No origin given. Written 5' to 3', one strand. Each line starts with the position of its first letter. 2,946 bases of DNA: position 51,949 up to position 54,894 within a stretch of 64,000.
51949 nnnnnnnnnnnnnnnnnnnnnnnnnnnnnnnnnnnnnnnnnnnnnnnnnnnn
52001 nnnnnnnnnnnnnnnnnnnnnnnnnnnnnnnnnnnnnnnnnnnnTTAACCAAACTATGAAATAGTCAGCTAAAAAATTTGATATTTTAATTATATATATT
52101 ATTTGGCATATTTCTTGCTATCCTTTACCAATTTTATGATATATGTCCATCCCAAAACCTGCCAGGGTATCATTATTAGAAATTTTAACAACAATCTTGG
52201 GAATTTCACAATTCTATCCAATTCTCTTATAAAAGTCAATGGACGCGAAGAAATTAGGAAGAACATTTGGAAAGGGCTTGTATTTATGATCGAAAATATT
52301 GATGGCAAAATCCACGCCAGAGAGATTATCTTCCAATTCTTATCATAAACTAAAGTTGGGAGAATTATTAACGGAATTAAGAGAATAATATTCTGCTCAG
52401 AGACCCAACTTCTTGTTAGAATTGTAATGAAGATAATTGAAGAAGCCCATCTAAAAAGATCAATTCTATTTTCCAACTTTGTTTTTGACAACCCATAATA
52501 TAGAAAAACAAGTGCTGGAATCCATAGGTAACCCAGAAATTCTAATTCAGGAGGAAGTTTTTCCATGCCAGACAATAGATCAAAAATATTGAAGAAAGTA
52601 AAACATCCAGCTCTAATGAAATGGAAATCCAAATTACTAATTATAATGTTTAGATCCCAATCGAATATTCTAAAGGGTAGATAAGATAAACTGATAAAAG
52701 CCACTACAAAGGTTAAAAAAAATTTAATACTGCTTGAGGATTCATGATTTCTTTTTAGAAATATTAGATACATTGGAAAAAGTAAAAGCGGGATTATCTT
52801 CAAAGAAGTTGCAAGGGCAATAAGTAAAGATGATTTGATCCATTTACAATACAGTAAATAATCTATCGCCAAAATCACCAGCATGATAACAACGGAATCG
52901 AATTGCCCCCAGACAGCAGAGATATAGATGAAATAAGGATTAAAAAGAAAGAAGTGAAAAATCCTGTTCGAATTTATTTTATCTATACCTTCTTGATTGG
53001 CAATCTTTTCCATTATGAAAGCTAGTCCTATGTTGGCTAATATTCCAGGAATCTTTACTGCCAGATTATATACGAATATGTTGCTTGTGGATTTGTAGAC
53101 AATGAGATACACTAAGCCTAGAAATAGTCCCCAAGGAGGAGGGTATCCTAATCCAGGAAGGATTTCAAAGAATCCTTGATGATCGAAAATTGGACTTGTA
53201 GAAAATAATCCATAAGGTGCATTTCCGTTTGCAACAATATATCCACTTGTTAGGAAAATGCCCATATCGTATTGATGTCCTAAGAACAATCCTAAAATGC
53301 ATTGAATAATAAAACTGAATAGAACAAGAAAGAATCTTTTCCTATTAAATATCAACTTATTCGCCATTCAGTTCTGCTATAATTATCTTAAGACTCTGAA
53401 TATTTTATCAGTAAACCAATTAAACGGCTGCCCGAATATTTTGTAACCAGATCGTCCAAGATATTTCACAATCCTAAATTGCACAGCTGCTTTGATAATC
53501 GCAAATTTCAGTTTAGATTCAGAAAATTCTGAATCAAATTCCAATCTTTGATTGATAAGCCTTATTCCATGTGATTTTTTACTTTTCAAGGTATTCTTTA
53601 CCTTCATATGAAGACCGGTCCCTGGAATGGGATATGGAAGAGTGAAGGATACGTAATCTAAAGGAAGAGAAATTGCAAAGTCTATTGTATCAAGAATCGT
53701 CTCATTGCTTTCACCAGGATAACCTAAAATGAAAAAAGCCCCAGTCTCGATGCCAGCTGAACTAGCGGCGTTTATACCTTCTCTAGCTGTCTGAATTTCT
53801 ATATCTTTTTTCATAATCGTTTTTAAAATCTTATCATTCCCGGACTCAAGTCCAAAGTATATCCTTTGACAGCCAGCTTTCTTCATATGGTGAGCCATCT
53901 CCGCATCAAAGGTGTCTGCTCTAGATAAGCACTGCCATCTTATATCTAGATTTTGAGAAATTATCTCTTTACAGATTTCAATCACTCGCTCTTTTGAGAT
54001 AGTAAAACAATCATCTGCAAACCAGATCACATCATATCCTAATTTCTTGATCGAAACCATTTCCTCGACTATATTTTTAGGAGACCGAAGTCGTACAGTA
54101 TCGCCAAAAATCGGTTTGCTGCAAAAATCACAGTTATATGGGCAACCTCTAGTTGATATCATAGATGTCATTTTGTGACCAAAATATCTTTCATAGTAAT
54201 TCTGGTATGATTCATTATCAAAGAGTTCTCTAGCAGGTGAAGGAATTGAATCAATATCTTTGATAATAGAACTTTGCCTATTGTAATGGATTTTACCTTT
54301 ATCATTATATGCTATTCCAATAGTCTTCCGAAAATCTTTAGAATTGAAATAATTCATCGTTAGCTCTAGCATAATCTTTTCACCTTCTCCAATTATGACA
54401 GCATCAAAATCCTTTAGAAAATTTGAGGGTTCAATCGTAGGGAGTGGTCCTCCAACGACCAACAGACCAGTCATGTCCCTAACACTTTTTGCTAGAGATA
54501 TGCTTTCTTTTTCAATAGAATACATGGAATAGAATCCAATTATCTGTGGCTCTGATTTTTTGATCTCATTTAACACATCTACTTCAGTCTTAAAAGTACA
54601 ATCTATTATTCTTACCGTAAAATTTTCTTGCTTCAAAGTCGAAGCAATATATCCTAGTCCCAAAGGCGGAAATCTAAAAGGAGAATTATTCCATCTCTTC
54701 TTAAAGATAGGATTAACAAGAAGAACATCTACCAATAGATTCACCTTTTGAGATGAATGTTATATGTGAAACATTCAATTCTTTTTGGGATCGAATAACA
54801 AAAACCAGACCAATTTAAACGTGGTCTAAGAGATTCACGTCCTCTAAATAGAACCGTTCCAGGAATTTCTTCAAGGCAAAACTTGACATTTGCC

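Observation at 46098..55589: Membrane-enzyme island: SPASM radical SAM + methyltransferase + two GT-C-like proteins + ferritin-like-membrane fusion + B12-radical SAM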

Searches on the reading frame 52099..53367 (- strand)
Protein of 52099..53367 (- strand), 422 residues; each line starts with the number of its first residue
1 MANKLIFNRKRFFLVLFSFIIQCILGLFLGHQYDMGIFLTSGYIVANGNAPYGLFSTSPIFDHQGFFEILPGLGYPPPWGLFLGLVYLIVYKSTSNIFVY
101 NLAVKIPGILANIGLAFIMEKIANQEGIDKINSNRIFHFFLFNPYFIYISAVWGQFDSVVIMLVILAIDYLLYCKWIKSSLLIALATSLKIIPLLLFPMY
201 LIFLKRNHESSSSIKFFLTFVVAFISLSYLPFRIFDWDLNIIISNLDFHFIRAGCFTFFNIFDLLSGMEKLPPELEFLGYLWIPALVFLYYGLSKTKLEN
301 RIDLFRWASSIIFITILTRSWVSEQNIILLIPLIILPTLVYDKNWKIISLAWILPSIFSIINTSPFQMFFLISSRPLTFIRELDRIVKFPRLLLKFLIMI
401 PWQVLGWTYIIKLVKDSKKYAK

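Call 3: search_protein_families(library=pfam, proteins=[window:52099-53367:-], max_evalue=0.01)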
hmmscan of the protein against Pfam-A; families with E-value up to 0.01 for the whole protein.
window:52099-53367:- (422 aa): 1 family
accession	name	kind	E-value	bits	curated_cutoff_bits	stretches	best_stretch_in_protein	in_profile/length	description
PF09594.16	GT87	-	1.2e-05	25.7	25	1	139-232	61-149/237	Glycosyltransferase family 87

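Call 4: search_protein_families(library=ncbifam, proteins=[window:52099-53367:-], max_evalue=0.01)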
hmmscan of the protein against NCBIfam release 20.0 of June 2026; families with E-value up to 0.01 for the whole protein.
window:52099-53367:- (422 aa): 0 families

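Call 12: search_protein_families(library=pfam, proteins=[window:52099-53367:-], max_evalue=10)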
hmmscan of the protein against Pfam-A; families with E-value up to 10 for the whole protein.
window:52099-53367:- (422 aa): 1 family
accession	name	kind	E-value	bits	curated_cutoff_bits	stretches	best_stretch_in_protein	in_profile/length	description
PF09594.16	GT87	-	1.2e-05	25.7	25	1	139-232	61-149/237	Glycosyltransferase family 87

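Call 38: search_solved_structures(query=A3, max_evalue=1, show_alignments=1)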
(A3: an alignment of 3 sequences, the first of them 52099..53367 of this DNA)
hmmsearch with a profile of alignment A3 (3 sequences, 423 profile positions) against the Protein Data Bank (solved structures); distinct sequences matched with E-value up to 1: 0.

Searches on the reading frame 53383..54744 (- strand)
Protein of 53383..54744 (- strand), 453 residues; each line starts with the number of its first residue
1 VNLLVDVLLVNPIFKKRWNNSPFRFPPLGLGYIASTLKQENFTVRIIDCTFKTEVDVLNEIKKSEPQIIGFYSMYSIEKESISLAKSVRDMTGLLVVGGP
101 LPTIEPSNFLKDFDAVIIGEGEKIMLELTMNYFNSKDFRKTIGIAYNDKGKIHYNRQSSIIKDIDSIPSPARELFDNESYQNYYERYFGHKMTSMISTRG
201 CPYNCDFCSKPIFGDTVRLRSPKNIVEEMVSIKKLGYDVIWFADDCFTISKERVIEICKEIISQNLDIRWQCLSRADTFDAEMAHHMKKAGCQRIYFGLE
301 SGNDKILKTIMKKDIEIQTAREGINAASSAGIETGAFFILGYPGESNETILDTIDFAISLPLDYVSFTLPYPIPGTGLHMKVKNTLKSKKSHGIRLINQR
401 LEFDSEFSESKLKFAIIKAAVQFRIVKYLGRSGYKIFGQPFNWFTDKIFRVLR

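Call 3: search_protein_families(library=pfam, proteins=[window:53383-54744:-], max_evalue=0.01)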
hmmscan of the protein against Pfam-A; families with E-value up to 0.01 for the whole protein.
window:53383-54744:- (453 aa): 3 families
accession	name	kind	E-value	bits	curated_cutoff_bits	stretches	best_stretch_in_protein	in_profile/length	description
PF04055.27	Radical_SAM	-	4.3e-27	95.8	29.5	1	195-357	1-166/166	Radical SAM superfamily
PF02310.24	B12-binding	-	2.6e-16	60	32.1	1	21-128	8-120/121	B12 binding domain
PF19864.5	Radical_SAM_N2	-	5.1e-05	23.2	29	1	77-136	70-129/151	Radical SAM proteins, N-terminal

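Call 4: search_protein_families(library=ncbifam, proteins=[window:53383-54744:-], max_evalue=0.01)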
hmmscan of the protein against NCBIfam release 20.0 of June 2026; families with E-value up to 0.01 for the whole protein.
window:53383-54744:- (453 aa): 36 families (the best 25 are shown)
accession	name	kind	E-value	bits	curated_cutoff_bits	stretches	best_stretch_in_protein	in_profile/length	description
TIGR03471.1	HpnJ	equivalog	3.5e-50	171.2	577.6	1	71-385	75-390/472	hopanoid biosynthesis associated radical SAM protein HpnJ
TIGR02026.1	BchE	equivalog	3.6e-45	154.7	481.35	1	7-383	2-388/497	magnesium-protoporphyrin IX monomethyl ester anaerobic oxidative cyclase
TIGR04479.1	bcpD_PhpK_rSAM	subfamily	6.1e-44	150.2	600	1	24-356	69-405/504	PhpK family radical SAM P-methyltransferase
NF050148.1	rSAM_ApyD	equivalog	6.7e-40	137.1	750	1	57-357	66-363/645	RiPP biosynthesis radical SAM protein ApyD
TIGR04072.2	rSAM_ladder_B12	equivalog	4.1e-37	127.9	360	1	18-356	9-345/443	lipid biosynthesis B12-binding/radical SAM protein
NF038361.1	rSAM_Sden_1168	equivalog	5.9e-37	127.4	575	1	25-381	83-472/560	Sden_1168 family B12-binding radical SAM P-methyltransferase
TIGR04014.1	B12_SAM_MJ_0865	equivalog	5.3e-35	121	360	1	58-390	33-366/434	methyl-coenzyme M reductase glutamine C-methyltransferase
NF033070.1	rSAM_AprD4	equivalog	4.4e-34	118.2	500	1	152-380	158-388/456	AprD4 family radical SAM diol-dehydratase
TIGR04013.1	B12_SAM_MJ_1487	hypoth_equivalog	2.5e-31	108.9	251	2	54-239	31-199/382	TIGR04013 family B12-binding domain/radical SAM domain-containing protein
TIGR04367.1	HpnR_B12_rSAM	equivalog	2.1e-30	105.7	650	1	23-388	18-379/490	hopanoid C-3 methylase HpnR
TIGR04385.1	B12_rSAM_cofa1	equivalog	8.6e-29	101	450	1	94-356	101-360/438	B12 lower ligand biosynthesis radical SAM protein BzaD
TIGR04295.1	B12_rSAM_oligo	hypoth_equivalog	1.2e-20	73.6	400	1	84-309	93-311/422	TIGR04295 family B12-binding domain-containing radical SAM protein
TIGR03975.1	rSAM_ocin_1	subfamily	1.4e-19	70.1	281.85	1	56-349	119-419/606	RiPP maturation radical SAM C-methyltransferase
NF033712.0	B12_rSAM_KedN5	subfamily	2.5e-19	68.9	700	1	22-355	12-365/624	KedN5 family methylcobalamin-dependent radical SAM C-methyltransferase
NF040542.1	rSAM_RCCLKC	equivalog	1.7e-18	67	450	1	27-358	13-348/423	arsinothricin biosynthesis radical SAM protein ArsL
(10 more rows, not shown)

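Call 21: search_solved_structures(query=window:53383-54744:-, max_evalue=0.001)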
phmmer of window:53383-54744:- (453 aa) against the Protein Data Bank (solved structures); distinct sequences matched with E-value up to 0.001: 8.
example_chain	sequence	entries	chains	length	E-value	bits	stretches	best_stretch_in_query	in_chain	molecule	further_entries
6fd2_B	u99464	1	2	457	1.3e-27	100.2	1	161-380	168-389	Putative apramycin biosynthetic oxidoreductase 4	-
9ccb_A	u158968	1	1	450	5.5e-18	68.4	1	88-384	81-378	Radical SAM core domain-containing protein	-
5ul2_A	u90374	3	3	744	8.6e-12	48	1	22-335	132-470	OxsB protein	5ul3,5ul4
6wte_A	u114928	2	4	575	6.7e-09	38.5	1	187-371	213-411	B12-binding domain-containing protein | Tryptophan-C2-methyltransferase containing B12-binding domain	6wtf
2qgq_A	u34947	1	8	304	1.2e-05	27.8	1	198-398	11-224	Protein TM_1862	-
4jc0_A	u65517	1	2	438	2e-05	27.1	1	198-397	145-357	Ribosomal protein S12 methylthiotransferase RimO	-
9p2u_A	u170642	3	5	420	7e-05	25.2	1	276-387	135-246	Radical S-adenosylmethionine methyltransferase NocN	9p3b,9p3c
7kdx_A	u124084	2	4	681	0.00039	22.8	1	78-354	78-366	Methyltransferase TokK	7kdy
